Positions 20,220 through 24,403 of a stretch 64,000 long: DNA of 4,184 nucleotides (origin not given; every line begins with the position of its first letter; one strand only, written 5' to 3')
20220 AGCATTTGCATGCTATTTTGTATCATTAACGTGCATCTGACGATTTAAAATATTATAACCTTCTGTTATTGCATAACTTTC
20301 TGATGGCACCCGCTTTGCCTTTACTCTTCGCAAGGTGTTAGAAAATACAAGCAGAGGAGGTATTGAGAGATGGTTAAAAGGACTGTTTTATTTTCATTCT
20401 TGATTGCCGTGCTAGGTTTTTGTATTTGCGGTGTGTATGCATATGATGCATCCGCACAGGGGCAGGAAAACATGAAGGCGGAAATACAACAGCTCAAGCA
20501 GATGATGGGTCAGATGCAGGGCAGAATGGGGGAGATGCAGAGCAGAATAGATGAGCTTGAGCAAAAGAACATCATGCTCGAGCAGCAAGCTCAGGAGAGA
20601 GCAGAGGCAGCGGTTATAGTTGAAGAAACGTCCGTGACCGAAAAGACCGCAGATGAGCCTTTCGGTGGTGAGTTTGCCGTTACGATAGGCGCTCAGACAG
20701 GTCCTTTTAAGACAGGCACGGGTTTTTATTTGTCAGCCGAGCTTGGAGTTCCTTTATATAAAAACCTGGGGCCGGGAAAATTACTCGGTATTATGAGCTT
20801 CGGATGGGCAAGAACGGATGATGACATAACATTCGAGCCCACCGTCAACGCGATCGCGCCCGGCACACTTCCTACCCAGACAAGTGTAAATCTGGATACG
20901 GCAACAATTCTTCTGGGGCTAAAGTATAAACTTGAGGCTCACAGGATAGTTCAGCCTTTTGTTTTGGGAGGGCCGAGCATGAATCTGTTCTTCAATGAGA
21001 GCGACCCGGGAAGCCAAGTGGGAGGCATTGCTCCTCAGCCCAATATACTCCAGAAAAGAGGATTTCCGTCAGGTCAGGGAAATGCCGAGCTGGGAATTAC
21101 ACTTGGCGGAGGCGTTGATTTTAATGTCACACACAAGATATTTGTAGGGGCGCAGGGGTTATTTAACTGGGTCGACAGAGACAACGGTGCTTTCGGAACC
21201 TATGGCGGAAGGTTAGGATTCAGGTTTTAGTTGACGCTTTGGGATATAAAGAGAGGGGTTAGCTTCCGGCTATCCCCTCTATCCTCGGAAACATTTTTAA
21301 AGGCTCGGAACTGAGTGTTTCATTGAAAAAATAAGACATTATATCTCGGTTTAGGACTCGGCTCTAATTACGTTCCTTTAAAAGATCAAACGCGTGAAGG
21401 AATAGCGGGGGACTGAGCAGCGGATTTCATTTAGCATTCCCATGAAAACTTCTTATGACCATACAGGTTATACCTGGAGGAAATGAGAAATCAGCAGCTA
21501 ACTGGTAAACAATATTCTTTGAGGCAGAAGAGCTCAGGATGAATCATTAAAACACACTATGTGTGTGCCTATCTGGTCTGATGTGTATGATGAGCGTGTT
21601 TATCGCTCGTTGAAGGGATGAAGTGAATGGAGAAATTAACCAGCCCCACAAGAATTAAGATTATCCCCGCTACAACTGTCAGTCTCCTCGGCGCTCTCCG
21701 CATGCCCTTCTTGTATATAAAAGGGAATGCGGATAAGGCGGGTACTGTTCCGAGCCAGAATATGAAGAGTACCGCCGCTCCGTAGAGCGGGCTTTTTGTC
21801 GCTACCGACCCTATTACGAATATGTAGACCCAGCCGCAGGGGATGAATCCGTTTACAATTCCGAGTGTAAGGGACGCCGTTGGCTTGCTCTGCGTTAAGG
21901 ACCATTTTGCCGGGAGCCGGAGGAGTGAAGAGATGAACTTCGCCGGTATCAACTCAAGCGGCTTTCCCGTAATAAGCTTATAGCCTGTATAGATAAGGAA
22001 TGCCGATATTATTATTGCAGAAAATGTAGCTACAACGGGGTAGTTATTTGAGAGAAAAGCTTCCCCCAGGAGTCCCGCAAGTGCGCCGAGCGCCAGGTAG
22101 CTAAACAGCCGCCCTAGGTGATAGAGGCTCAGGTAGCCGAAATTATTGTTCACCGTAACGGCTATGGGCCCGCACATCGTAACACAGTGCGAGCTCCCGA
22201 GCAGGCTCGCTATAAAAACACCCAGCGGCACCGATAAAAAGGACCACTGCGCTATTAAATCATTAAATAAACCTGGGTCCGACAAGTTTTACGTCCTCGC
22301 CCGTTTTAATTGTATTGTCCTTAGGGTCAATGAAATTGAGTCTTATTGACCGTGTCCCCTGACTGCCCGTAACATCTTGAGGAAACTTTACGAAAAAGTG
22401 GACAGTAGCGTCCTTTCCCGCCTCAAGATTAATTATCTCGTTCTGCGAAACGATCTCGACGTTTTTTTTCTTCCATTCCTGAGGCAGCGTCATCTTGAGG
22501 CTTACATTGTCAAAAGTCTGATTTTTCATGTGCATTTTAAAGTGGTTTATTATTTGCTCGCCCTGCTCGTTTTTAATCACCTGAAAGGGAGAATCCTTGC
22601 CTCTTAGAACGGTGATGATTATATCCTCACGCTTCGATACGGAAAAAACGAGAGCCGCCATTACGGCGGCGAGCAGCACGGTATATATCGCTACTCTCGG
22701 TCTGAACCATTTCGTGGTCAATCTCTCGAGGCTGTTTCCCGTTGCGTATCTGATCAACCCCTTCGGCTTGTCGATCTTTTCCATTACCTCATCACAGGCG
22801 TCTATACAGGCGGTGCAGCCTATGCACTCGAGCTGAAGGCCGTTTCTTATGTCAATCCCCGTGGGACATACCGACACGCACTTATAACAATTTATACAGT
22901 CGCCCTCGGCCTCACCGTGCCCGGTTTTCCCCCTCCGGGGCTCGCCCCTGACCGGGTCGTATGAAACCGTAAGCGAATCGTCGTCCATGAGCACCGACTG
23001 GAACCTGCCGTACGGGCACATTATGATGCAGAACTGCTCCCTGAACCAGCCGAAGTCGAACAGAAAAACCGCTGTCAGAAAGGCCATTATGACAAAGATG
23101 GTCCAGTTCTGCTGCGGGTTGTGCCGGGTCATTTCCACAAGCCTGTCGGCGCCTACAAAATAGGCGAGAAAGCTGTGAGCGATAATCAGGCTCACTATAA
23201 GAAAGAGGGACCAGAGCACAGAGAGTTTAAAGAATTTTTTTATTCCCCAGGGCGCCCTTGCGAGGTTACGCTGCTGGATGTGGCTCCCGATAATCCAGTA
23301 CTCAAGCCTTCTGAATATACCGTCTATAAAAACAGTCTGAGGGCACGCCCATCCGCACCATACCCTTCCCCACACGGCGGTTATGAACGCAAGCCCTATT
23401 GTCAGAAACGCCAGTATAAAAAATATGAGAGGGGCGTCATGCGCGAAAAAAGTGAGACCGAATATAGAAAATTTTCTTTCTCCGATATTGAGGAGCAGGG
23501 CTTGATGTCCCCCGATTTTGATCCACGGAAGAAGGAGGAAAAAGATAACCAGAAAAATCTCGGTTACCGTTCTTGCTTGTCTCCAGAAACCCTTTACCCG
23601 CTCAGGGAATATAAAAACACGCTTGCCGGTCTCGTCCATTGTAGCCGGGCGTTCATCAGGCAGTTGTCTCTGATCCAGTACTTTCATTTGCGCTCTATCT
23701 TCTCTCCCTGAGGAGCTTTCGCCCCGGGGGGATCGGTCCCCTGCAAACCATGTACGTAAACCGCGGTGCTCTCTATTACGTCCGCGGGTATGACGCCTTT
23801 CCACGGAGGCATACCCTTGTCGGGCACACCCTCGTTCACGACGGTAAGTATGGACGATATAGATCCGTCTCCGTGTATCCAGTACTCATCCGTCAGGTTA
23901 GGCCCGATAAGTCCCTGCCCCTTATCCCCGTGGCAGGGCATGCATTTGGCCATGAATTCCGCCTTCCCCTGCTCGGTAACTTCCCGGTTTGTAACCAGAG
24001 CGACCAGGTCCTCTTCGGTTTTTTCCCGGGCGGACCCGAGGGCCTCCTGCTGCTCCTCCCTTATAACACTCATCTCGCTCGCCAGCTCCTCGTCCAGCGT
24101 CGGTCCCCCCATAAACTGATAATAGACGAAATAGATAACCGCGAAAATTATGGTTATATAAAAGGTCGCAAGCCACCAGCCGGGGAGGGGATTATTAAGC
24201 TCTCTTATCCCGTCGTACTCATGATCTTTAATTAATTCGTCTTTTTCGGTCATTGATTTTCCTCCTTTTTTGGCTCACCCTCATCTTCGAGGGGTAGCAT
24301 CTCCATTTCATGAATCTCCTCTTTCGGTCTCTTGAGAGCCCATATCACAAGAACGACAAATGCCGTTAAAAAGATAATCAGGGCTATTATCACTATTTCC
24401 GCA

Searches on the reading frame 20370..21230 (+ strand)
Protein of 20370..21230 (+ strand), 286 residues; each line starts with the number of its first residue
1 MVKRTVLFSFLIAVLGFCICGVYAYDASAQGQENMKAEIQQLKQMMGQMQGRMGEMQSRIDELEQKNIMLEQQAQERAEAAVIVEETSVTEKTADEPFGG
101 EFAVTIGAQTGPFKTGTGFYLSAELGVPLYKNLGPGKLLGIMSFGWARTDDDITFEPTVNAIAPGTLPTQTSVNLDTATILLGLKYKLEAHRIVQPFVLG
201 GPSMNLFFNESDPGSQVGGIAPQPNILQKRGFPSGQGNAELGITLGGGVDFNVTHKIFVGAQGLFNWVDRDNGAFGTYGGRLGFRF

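Call 8: search_protein_families(library=pfam, proteins=[window:20370-21230:+])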
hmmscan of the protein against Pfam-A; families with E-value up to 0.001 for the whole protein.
window:20370-21230:+ (286 aa): 2 families
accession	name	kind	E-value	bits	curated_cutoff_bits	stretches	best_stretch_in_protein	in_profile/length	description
PF13505.12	OMP_b-brl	-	0.00015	22.4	28.7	1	117-286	20-175/175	Outer membrane protein beta-barrel domain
PF06825.17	HSBP1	-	0.00081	19.6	28.6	0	43-66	19-42/51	Heat shock factor binding protein 1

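Call 75: search_protein_families(library=pfam, proteins=[window:20370-21230:+], max_evalue=1)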
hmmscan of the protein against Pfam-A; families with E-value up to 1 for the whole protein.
window:20370-21230:+ (286 aa): 8 families
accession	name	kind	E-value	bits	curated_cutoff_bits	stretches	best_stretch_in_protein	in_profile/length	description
PF13505.12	OMP_b-brl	-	0.00015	22.4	28.7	1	117-286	20-175/175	Outer membrane protein beta-barrel domain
PF06825.17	HSBP1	-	0.00081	19.6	28.6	1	43-66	19-42/51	Heat shock factor binding protein 1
PF04977.20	DivIC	-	0.023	14.9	28.9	1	15-77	2-64/80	Septum formation initiator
PF13568.12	OMP_b-brl_2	-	0.073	13.6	27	1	168-263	79-166/175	Outer membrane protein beta-barrel domain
PF06156.18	YabA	-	0.31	12.1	30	1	33-81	4-52/103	Initiation control protein YabA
PF00957.27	Synaptobrevin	-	0.48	10.7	26.4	1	33-82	6-55/89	Synaptobrevin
PF10473.14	CENP-F_leu_zip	-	0.71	10.4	34.5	0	33-88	69-124/140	Leucine-rich repeats of kinetochore protein Cenp-F/LEK1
PF15458.11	NTR2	-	0.72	9.9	27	1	35-73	190-228/230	Nineteen complex-related protein 2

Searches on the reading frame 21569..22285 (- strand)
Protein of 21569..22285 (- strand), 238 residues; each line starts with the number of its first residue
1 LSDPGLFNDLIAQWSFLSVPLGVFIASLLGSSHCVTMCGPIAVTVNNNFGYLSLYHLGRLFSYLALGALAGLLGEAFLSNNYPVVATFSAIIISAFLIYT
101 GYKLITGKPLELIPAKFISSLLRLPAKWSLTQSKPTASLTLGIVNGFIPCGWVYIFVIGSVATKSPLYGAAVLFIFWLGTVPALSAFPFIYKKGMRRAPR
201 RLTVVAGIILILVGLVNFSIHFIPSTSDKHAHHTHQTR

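Call 7: search_protein_families(library=pfam, proteins=[window:21569-22285:-])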
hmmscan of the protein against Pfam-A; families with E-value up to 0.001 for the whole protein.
window:21569-22285:- (238 aa): 1 family
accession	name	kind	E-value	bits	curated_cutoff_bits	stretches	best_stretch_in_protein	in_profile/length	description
PF13386.12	DsbD_2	-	1.5e-40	139.7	24.9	1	23-215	2-198/199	Cytochrome C biogenesis protein transmembrane region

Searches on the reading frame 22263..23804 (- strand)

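Call 7: search_protein_families(library=pfam, proteins=[window:22263-23804:-])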
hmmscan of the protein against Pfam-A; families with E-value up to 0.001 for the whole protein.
window:22263-23804:- (513 aa): 13 families
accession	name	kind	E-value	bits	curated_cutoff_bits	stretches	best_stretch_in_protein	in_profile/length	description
PF13746.11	Fer4_18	-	1.2e-40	138.7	27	1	254-354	1-112/114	4Fe-4S dicluster domain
PF12838.12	Fer4_7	-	6.4e-10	39.8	27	1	258-317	7-52/52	4Fe-4S dicluster domain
PF11614.14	FixG_C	-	6e-09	36.5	25.6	1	385-510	1-119/119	IG-like fold at C-terminal of FixG, putative oxidoreductase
PF12801.12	Fer4_5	-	8.8e-09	35.6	22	1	129-165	4-39/48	4Fe-4S binding domain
PF13187.11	Fer4_9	-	1.7e-07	31.6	27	1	259-316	8-50/52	4Fe-4S dicluster domain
PF13183.11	Fer4_8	-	8.7e-07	29.8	27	0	259-317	11-68/68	4Fe-4S dicluster domain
PF13534.11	Fer4_17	-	1.3e-06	29.3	22.2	0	258-318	7-61/61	4Fe-4S dicluster domain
PF14697.11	Fer4_21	-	2.1e-05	25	35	0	326-344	7-26/59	4Fe-4S dicluster domain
PF13484.11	Fer4_16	-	5.8e-05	24.2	30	0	259-315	8-65/66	4Fe-4S double cluster binding domain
PF13237.11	Fer4_10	-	0.00015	22.1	25.5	1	301-337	7-52/53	4Fe-4S dicluster domain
PF12800.12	Fer4_4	-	0.00022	21.7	24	0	302-316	3-17/17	4Fe-4S binding domain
PF00037.32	Fer4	-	0.00036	20.7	21.1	0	301-316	6-21/24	4Fe-4S binding domain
PF10633.15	NPCBM_assoc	-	0.00075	20.1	24.4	0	429-479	19-65/78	NPCBM-associated, NEW3 domain of alpha-galactosidase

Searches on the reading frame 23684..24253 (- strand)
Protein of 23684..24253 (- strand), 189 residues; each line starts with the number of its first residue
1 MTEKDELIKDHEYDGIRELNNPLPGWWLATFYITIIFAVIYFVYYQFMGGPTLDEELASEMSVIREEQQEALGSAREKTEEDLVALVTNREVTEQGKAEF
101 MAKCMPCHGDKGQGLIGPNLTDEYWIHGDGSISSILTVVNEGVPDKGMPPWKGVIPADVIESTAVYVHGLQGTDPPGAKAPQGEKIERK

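Call 7: search_protein_families(library=pfam, proteins=[window:23684-24253:-])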
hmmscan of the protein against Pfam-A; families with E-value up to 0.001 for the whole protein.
window:23684-24253:- (189 aa): 2 families
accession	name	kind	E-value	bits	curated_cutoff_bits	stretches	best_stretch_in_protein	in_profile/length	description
PF14715.11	FixP_N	-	7.7e-21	74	24.9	1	9-49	5-45/48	N-terminal domain of cytochrome oxidase-cbb3, FixP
PF13442.11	Cytochrome_CBB3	-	1.6e-10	41.6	27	1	93-167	3-68/68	Cytochrome C oxidase, cbb3-type, subunit III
